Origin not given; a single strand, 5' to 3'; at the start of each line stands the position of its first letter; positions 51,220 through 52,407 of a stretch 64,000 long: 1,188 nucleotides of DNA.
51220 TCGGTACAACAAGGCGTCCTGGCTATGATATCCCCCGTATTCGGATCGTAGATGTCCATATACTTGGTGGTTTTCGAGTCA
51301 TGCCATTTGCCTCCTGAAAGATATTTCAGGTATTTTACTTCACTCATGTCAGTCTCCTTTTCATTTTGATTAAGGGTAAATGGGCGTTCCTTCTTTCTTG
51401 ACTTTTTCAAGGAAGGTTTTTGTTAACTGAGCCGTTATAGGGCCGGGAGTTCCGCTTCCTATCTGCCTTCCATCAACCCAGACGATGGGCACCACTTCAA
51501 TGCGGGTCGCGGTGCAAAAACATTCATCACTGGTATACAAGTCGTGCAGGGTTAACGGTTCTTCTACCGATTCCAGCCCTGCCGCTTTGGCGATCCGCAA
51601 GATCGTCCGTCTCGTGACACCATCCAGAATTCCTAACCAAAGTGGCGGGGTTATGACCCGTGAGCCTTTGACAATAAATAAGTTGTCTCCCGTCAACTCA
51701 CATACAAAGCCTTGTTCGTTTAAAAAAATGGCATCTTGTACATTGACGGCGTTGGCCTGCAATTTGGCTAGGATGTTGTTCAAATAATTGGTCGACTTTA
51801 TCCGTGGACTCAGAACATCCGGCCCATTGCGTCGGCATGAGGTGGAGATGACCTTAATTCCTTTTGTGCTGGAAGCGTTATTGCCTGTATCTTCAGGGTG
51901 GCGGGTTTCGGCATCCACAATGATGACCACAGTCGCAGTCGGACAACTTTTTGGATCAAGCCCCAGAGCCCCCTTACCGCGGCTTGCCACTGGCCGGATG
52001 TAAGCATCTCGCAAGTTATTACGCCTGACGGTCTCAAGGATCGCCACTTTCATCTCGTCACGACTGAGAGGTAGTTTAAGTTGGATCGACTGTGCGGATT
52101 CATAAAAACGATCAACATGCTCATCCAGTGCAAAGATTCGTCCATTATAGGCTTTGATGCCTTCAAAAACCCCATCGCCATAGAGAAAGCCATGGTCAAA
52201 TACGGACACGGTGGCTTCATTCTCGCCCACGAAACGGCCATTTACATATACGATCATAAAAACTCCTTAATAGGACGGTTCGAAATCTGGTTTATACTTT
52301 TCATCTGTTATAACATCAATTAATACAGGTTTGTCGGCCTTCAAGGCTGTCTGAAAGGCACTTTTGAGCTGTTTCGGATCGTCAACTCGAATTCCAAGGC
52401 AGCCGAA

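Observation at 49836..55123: Four-gene catabolic module (PTE-like hydrolase, ThDP enzyme, class IV aminotransferase, CoA-acylating semialdehyde dehydrogenase) embedded in a glycan-utilisation locus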

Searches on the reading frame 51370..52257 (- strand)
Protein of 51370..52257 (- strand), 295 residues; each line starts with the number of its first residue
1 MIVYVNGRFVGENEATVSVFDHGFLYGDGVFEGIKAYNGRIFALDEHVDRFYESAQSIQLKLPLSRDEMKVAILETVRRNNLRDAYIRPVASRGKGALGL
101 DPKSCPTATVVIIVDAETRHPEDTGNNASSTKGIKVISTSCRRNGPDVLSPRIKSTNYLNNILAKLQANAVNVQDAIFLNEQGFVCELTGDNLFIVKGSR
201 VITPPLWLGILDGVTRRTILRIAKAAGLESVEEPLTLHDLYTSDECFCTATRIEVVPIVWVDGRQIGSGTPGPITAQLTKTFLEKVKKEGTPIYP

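Call 3: search_protein_families(library=pfam, proteins=[window:51370-52257:-])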
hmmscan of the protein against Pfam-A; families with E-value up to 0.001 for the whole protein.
window:51370-52257:- (295 aa): 1 family
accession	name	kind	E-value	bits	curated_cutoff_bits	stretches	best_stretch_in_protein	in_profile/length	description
PF01063.24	Aminotran_4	-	3.6e-61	207.3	28.5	1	29-258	1-220/223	Amino-transferase class IV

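Call 4: search_protein_families(library=ncbifam, proteins=[window:51370-52257:-])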
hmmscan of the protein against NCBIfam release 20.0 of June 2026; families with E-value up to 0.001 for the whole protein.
window:51370-52257:- (295 aa): 23 families
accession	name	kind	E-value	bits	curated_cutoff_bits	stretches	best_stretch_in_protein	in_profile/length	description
NF006185.0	PRK08320.1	subfamily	7.6e-123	409.3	363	1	1-294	3-291/292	branched-chain amino acid aminotransferase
NF009126.0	PRK12479.1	equivalog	6.3e-106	353.9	518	1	2-291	5-289/299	branched-chain-amino-acid transaminase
TIGR01122.1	ilvE_I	equivalog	1.7e-91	306.5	245.55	1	4-289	1-287/298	branched-chain-amino-acid transaminase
NF005146.0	PRK06606.1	equivalog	1.3e-76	257.5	279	1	2-289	8-295/307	branched-chain amino acid transaminase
TIGR01121.1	D_amino_aminoT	equivalog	5.4e-61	206.2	277.45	1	3-286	2-275/276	D-amino-acid transaminase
NF005209.0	PRK06680.1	subfamily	5.5e-61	205.9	320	1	2-288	4-283/286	D-amino-acid transaminase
NF005800.0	PRK07650.1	equivalog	7.1e-61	206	308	1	1-288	1-278/290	aminodeoxychorismate lyase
NF005726.0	PRK07544.1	equivalog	2.3e-53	181.2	396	1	3-288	13-290/295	branched-chain amino acid aminotransferase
NF005888.0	PRK07849.1-3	equivalog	8.7e-38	129.9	273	1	5-266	17-274/298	aminodeoxychorismate lyase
NF009066.0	PRK12400.1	equivalog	6.8e-37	127.5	538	1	16-286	22-282/290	D-amino-acid transaminase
TIGR03461.1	pabC_Proteo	equivalog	1.1e-35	123.1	176.85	1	11-264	4-248/262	aminodeoxychorismate lyase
NF004761.0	PRK06092.1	equivalog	2.1e-35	122.3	260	1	11-265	6-251/268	aminodeoxychorismate lyase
NF009896.0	PRK13356.1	equivalog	6.9e-33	114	262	1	1-284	8-281/287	branched-chain amino acid aminotransferase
NF005886.0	PRK07849.1-1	equivalog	4.8e-23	81.9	253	1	20-249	31-255/291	aminodeoxychorismate lyase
NF009897.0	PRK13357.1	equivalog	1.7e-21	76.4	307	1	16-282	56-339/358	branched-chain amino acid aminotransferase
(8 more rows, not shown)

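Call 29: search_solved_structures(query=window:51370-52257:-, max_evalue=1e-20, show_alignments=2)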
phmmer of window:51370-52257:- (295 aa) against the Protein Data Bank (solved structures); distinct sequences matched with E-value up to 1e-20: 57.
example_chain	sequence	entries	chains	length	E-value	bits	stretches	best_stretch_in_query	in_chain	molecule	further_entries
5e25_A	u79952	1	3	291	1.1e-94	320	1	1-294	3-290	branched-chain aminotransferase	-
5cm0_A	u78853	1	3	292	1.2e-94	320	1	1-294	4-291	Branched-chain transaminase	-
5mqz_A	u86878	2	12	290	2.6e-94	318.9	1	2-294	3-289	Putative branched-chain-amino-acid aminotransferase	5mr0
1wrv_A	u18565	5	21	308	2e-55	191.3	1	2-287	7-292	Branched-Chain Amino Acid Aminotransferase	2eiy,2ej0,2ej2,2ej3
6nst_A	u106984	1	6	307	8.3e-52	179.4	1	2-286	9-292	Branched-chain-amino-acid aminotransferase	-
7p3t_A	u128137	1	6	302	7.4e-51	176.3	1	2-282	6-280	Branched-chain amino acid aminotransferase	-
9j32_A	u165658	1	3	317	1.9e-49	171.7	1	2-280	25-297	Aminotransferase, class 4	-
5ce8_A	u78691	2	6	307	2.2e-49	171.5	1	2-284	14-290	Branched-chain amino acid aminotransferase | Branched-chain-amino-acid aminotransferase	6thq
7z79_A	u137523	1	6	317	9.3e-49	169.4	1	2-280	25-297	Aminotransferase, class 4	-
4whx_A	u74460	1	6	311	3.3e-48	167.6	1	3-287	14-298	Branched-chain-amino-acid transaminase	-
3u0g_A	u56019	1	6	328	4e-48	167.3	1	3-287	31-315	Putative branched-chain amino acid aminotransferase IlvE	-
1a3g_A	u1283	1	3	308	1.3e-44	155.8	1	3-283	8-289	BRANCHED-CHAIN AMINO ACID AMINOTRANSFERASE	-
1i1k_A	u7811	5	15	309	1.3e-44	155.8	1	3-283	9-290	BRANCHED-CHAIN AMINO ACID AMINOTRANSFERASE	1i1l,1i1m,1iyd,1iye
6fte_B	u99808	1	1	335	3.9e-37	131.3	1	2-278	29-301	Amine transaminase (fold IV)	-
9k35_A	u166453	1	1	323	7.2e-37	130.4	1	3-283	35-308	(R)-selective transaminase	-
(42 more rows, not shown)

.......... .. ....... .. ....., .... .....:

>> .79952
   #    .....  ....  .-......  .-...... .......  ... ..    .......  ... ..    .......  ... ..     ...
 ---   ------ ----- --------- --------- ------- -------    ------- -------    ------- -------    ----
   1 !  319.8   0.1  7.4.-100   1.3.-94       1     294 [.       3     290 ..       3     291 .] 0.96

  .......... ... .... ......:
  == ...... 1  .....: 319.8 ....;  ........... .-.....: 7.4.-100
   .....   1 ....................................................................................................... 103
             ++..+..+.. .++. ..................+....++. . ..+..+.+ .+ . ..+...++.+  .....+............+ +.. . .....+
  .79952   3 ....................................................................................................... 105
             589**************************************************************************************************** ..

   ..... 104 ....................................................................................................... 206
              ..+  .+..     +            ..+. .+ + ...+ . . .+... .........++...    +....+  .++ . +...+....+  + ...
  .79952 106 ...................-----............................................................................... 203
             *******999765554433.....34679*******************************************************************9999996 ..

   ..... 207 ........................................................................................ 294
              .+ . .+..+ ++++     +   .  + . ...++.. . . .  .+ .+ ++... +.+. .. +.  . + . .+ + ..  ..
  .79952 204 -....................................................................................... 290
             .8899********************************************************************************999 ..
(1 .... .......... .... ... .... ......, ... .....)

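Call 41: find_related_loci(query=A3, collection=metagenome_contigs, flank=10000)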
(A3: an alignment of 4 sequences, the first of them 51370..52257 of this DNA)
Query A3 (295 aa) in metagenome_contigs; peptide patterns used: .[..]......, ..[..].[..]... (x = any residue, [..] = any of these).
600 stretches matched a pattern (row limit reached: there are more); 570 encode a relative of the query (tblastn E <= 1e-3); the best 80 are kept; 80 distinct loci.
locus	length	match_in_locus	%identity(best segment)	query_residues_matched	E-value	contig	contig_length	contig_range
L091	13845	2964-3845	86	1-294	7e-174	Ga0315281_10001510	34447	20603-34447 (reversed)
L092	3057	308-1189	84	1-294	0e+0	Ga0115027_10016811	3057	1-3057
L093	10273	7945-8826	84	1-294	9e-169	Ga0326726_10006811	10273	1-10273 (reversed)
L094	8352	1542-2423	74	1-294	4e-154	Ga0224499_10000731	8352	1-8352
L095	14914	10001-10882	75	1-294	1e-152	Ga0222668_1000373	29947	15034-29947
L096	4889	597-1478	74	1-294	4e-154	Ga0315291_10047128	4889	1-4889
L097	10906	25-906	73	1-294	6e-151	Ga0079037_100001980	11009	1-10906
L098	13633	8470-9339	57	1-295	3e-113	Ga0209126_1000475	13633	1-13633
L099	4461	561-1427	59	2-295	1e-113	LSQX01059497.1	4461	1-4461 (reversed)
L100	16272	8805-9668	54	1-293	4e-106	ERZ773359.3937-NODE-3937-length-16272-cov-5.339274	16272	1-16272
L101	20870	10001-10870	55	1-295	9e-107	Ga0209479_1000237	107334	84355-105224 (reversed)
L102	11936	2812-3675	54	3-295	6e-106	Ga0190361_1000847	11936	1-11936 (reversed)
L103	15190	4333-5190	55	3-293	3e-104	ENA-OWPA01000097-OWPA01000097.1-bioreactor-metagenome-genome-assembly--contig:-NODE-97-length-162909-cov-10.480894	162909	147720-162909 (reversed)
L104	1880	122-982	54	3-294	3e-110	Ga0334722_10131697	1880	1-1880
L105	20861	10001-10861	54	3-294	1e-103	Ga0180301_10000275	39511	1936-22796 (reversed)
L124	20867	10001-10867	51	1-294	2e-100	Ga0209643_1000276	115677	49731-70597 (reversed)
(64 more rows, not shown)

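Call 44: search_protein_families(library=pfam, proteins=[L091:1895-2911:+, L091:3848-4849:+, L091:4982-6034:+, L091:6190-6951:+, L091:6951-7682:+, L091:7792-8955:+, L091:9076-9960:+, L091:9960-10913:+, L091:10981-11589:+, L091:12108-13844:+])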
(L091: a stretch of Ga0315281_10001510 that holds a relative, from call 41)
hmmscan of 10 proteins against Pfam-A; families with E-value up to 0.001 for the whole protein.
L091:1895-2911:+ (339 aa): 1 family
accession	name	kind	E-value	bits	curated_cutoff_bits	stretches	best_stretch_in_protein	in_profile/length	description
PF14336.11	GLUCM-like_C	-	5.8e-68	229.9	27.9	1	13-324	1-288/291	D-glutamate cyclase-like, C-terminal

L091:3848-4849:+ (334 aa): 8 families
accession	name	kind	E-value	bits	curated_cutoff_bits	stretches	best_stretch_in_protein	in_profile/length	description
PF01370.27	Epimerase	-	3.6e-36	125.2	20.9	1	23-261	1-240/240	NAD dependent epimerase/dehydratase family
PF16363.11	GDP_Man_Dehyd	-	9.1e-29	101.4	27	1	24-319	1-331/332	GDP-mannose 4,6 dehydratase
PF01073.25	3Beta_HSD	-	4.3e-19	69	22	1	24-246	1-229/280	3-beta hydroxysteroid dehydrogenase/isomerase family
PF04321.23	RmlD_sub_bind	-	6.6e-11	42.2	27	1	21-197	1-154/287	RmlD substrate binding domain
PF13460.12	NAD_binding_10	-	5.3e-09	36.6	27.2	1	27-147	1-108/184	NAD(P)H-binding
PF02719.21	Polysacc_synt_2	-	1.6e-07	31.3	20.2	1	23-137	1-128/293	Polysaccharide biosynthesis protein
PF07993.18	NAD_binding_4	-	1.5e-06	28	20.1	1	27-241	3-257/258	Male sterility protein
PF02254.24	TrkA_N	-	0.00033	21.4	23.8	1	25-77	2-53/116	TrkA-N domain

L091:4982-6034:+ (351 aa): 1 family
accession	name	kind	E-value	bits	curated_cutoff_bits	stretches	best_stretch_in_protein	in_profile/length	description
PF00795.27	CN_hydrolase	-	2.3e-36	125.9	23.2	1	11-289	5-255/256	Carbon-nitrogen hydrolase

L091:6190-6951:+ (254 aa): 7 families
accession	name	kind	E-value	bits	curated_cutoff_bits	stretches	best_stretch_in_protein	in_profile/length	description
PF00005.33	ABC_tran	-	1e-30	107.6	25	1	21-181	1-136/137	ABC transporter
PF12399.14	BCA_ABC_TP_C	-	3.9e-11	42.8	25.5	1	230-253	1-24/27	Branched-chain amino acid ATP-binding cassette transporter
PF13304.12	AAA_21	-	3.6e-07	31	27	0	35-57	3-25/304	AAA domain, putative AbiEii toxin, Type IV TA system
PF02463.25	SMC_N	-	3.7e-05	23.7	40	1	32-223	25-209/220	RecF/RecN/SMC N terminal domain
PF13476.12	AAA_23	-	0.00013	23.1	27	1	34-55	22-41/201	AAA domain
PF13604.12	AAA_30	-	0.0006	20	27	0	31-58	18-45/191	AAA domain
PF03193.22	RsgA_GTPase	-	0.00061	20.1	30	0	21-65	97-140/174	RsgA GTPase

L091:6951-7682:+ (244 aa): 5 families
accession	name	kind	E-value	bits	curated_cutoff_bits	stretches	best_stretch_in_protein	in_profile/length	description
PF00005.33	ABC_tran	-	5.6e-31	108.4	25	1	18-171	1-136/137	ABC transporter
PF13555.12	AAA_29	-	1e-07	32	27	1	17-62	11-55/61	P-loop containing region of AAA domain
PF13304.12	AAA_21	-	1.7e-07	32.1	27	1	31-60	2-26/304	AAA domain, putative AbiEii toxin, Type IV TA system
PF02463.25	SMC_N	-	0.00032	20.7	40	0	27-56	23-52/220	RecF/RecN/SMC N terminal domain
PF13191.12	AAA_16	-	0.00097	20.1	32.6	0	26-68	24-63/167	AAA ATPase domain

L091:7792-8955:+ (388 aa): 3 families
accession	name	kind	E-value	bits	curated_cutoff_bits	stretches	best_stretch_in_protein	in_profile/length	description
PF13458.12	Peripla_BP_6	-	3.2e-45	155.7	31.7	1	31-371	1-333/343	Periplasmic binding protein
PF13433.12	Peripla_BP_5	-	3.3e-17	63.1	27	1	33-235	2-202/363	Periplasmic binding protein domain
PF01094.35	ANF_receptor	-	1.5e-09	37.8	25.4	1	56-352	7-317/353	Receptor family ligand binding region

L091:9076-9960:+ (295 aa): 1 family
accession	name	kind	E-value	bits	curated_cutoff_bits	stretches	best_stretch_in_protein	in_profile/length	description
PF02653.21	BPD_transp_2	-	6.6e-31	107.9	26.8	1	16-282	2-269/269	Branched-chain amino acid transport system / permease component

L091:9960-10913:+ (318 aa): 1 family
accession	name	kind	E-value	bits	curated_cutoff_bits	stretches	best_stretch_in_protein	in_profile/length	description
PF02653.21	BPD_transp_2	-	4.5e-36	124.8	26.8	1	30-290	4-269/269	Branched-chain amino acid transport system / permease component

L091:10981-11589:+ (203 aa): 1 family
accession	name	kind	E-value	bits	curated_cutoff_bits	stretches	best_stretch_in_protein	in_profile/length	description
PF00857.26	Isochorismatase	-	2.5e-46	158.4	27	1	12-191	1-174/175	Isochorismatase domain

L091:12108-13844:+ (579 aa): 3 families
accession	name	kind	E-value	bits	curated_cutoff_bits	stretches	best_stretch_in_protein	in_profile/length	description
PF02738.23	MoCoBD_1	-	6.4e-62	209.3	27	1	167-395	13-244/244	Molybdopterin cofactor-binding domain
PF01315.27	Ald_Xan_dh_C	-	4.5e-26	91.7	31.3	1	23-125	1-109/110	Aldehyde oxidase and xanthine dehydrogenase, a/b hammerhead domain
PF20256.3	MoCoBD_2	-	1.4e-25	90.8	27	1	430-576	3-151/283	Molybdopterin cofactor-binding domain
